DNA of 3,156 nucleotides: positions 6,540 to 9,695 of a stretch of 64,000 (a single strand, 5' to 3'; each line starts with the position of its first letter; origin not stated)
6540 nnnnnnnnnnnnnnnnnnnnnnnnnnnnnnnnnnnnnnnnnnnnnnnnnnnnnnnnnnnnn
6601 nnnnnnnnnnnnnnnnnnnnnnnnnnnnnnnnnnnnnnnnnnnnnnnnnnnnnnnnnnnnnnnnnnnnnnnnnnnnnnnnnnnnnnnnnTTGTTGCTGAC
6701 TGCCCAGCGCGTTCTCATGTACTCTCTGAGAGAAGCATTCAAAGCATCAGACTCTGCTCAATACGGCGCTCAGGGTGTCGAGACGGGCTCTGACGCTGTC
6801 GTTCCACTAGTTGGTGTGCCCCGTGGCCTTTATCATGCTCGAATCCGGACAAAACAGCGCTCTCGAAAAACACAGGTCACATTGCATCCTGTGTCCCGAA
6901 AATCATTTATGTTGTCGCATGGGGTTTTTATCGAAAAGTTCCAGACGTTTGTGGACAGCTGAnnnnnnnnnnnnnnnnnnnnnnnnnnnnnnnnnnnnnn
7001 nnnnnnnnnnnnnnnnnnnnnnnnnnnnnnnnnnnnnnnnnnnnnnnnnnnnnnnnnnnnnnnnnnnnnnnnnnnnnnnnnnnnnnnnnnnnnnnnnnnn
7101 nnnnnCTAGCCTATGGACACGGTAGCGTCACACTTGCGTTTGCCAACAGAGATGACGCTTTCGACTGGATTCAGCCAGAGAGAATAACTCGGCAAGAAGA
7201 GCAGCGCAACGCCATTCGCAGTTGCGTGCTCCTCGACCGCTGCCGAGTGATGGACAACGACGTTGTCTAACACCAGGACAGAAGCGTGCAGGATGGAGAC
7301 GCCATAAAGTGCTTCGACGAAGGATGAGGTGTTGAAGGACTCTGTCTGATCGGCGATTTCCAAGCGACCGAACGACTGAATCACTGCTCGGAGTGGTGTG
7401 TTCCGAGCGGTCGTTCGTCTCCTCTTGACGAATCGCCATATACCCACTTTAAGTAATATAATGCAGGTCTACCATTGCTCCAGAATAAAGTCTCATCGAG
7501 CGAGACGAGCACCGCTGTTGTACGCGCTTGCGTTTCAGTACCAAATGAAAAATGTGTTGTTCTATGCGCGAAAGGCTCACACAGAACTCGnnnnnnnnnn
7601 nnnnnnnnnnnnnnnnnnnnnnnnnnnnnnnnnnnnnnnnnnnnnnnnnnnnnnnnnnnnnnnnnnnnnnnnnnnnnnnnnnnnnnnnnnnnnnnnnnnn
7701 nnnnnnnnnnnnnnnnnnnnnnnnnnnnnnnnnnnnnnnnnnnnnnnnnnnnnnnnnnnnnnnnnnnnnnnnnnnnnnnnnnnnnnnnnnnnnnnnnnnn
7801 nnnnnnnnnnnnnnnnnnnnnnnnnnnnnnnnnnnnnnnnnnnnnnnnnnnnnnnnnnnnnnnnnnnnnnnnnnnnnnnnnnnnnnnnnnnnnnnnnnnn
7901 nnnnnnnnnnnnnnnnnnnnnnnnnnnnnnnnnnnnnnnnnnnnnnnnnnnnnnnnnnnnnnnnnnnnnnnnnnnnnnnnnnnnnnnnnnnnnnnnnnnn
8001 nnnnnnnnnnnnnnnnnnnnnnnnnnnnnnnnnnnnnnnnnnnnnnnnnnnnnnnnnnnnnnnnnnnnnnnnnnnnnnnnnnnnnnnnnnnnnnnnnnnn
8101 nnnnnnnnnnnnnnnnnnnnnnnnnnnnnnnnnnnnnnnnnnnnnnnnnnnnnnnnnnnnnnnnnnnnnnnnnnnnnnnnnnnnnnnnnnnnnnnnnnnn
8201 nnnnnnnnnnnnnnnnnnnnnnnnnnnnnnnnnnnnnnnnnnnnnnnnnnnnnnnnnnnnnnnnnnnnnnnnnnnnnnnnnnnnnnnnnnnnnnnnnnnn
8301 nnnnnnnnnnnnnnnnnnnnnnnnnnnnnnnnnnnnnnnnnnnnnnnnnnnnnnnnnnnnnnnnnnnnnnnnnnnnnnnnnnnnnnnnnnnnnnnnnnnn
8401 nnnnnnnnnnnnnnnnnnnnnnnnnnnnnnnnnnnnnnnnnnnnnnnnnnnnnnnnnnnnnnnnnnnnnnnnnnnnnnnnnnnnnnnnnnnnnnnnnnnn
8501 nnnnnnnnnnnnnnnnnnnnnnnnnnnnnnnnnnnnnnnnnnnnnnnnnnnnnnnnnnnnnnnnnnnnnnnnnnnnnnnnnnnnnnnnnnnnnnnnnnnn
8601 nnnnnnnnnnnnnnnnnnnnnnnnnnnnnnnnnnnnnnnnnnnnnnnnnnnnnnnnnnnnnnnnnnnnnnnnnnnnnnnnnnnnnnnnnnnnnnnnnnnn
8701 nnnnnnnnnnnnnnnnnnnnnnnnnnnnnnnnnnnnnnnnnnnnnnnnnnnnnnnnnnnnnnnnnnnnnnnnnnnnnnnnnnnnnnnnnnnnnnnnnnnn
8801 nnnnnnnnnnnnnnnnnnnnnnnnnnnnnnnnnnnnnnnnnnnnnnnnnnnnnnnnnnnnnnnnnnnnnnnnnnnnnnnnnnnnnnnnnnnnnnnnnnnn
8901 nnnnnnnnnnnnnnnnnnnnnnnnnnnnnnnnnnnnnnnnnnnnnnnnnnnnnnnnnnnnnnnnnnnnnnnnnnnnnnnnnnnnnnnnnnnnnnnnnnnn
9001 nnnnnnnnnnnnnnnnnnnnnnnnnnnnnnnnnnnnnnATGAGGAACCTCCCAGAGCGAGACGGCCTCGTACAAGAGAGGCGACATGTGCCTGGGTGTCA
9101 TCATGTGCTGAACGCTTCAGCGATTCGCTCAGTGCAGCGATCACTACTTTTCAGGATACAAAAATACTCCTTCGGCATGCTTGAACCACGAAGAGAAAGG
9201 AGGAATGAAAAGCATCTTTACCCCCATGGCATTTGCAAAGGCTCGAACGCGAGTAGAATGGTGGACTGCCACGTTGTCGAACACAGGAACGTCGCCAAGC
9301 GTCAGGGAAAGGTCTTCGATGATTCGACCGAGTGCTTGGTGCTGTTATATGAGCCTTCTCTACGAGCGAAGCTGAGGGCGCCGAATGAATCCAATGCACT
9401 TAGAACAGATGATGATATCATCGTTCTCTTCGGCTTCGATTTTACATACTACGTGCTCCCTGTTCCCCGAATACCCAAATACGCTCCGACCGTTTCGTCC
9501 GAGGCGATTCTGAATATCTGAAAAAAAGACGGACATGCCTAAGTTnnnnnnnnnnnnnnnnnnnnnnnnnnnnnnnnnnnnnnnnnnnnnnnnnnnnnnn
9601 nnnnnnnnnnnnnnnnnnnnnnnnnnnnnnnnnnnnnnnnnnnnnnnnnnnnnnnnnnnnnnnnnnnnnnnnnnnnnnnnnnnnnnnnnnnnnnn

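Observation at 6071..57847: Near-identical 738-bp inverted repeat pair bracketing about 50 kb of housekeeping genes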

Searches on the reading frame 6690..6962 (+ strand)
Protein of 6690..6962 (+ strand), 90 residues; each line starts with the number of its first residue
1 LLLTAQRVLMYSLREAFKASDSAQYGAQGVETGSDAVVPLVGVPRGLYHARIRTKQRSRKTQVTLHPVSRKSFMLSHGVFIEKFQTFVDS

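Call 25: search_protein_families(library=pfam, max_evalue=1, proteins=[window:6690-6962:+])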
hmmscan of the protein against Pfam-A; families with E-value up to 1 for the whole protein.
window:6690-6962:+ (90 aa): 0 families

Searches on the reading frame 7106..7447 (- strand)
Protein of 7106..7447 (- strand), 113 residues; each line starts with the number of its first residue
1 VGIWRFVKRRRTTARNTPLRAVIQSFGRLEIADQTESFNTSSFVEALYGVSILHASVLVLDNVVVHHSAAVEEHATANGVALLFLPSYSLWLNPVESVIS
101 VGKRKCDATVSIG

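Call 25: search_protein_families(library=pfam, max_evalue=1, proteins=[window:7106-7447:-, window:7128-7439:-])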
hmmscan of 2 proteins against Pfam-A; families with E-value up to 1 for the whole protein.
window:7106-7447:- (113 aa): 2 families
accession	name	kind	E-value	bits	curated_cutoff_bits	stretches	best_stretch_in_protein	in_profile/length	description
PF13358.12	DDE_3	-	2.3e-15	57.1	28.6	1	20-108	41-135/146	DDE superfamily endonuclease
PF03184.25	DDE_1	-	0.08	13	22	1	54-99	76-122/177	DDE superfamily endonuclease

window:7128-7439:- (103 aa): 0 families
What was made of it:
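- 7109..7468 (-): IS630/Tc1-mariner-type DDE transposase remnant, frameshifted, 298 nt upstream of the left arm. Pfam DDE_3 PF13358, E=2.3e-15, 57.1 bits against a cut-off of 28.6 (call 25).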

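Call 36: find_homologous_proteins(query=window:7109-7447:-, max_evalue=0.001)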
Query window:7109-7447:- (113 aa): 1 proteins with E <= 0.001 among 6 candidates.
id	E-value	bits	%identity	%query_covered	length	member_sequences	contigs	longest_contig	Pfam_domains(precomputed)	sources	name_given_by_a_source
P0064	5.7e-50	186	98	81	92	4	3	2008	PF13358.13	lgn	-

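Call 43: search_protein_families(library=ncbifam, max_evalue=0.01, proteins=[window:7109-7447:-])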
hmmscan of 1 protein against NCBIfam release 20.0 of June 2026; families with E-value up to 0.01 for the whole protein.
window:7109-7447:- (113 aa): 1 family
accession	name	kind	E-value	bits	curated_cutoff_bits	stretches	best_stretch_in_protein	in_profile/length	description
NF033545.0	transpos_IS630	equivalog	7.8e-13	48.5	100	1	34-106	200-276/299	IS630 family transposase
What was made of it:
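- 7109..7468 (-): NCBIfam IS630 family transposase, E=7.8e-13, 48.5 bits, below the curated cut-off of 100 (call 43).
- On IS630/Tc1-mariner transposon (for the relic that contains the arm): NF033545, E=7.8e-13, below the curated cut-off (call 43).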

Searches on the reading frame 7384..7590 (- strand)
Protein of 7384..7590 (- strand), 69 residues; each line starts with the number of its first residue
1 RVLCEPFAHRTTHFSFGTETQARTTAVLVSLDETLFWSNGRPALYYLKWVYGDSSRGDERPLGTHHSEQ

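Call 55: search_protein_families(library=pfam, max_evalue=1, proteins=[window:7384-7590:-])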
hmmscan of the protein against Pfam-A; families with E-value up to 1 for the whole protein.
window:7384-7590:- (69 aa): 0 families

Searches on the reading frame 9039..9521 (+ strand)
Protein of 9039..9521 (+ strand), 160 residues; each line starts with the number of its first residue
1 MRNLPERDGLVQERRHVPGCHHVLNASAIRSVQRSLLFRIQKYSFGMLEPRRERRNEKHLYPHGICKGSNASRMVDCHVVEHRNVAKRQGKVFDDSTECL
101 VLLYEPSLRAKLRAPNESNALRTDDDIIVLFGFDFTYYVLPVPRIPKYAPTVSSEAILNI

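Call 25: search_protein_families(library=pfam, max_evalue=1, proteins=[window:9039-9521:+])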
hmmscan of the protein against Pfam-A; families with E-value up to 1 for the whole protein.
window:9039-9521:+ (160 aa): 1 family
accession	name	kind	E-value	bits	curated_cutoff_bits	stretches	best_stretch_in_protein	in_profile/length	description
PF07557.16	Shugoshin_C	-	0.42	10.9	23.3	1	105-113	15-23/24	Shugoshin C terminus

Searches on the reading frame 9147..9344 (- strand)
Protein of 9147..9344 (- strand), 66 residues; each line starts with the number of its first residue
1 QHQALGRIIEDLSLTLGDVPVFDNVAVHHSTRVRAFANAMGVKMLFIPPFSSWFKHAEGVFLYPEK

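Call 55: search_protein_families(library=pfam, max_evalue=1, proteins=[window:9147-9344:-])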
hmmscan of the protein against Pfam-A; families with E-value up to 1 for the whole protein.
window:9147-9344:- (66 aa): 1 family
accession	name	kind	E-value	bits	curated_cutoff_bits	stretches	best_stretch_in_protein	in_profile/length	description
PF13358.12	DDE_3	-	3.8e-06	27.3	28.6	1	17-61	80-126/146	DDE superfamily endonuclease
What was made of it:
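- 8589..9674 (-): B: a second, more distant transposase relic next to the left relic. 9147-9344(-) hits DDE_3 at E=3.8e-6, 27.3 bits, just below the cut-off of 28.6 (call 55).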

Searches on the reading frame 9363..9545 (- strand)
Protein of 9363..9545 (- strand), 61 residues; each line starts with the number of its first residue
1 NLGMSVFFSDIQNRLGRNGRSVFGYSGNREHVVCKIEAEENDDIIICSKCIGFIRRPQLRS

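Call 55: search_protein_families(library=pfam, max_evalue=1, proteins=[window:9363-9545:-])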
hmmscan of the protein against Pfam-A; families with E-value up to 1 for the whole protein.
window:9363-9545:- (61 aa): 2 families
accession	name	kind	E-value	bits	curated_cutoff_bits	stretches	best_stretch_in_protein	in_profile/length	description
PF15446.12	zf-PHD-like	-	0.0061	16.6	27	1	21-56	28-61/170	PHD/FYVE-zinc-finger like domain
PF14446.12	Prok-RING_1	-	0.0068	16.8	29.1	1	32-50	8-26/54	Prokaryotic RING finger family 1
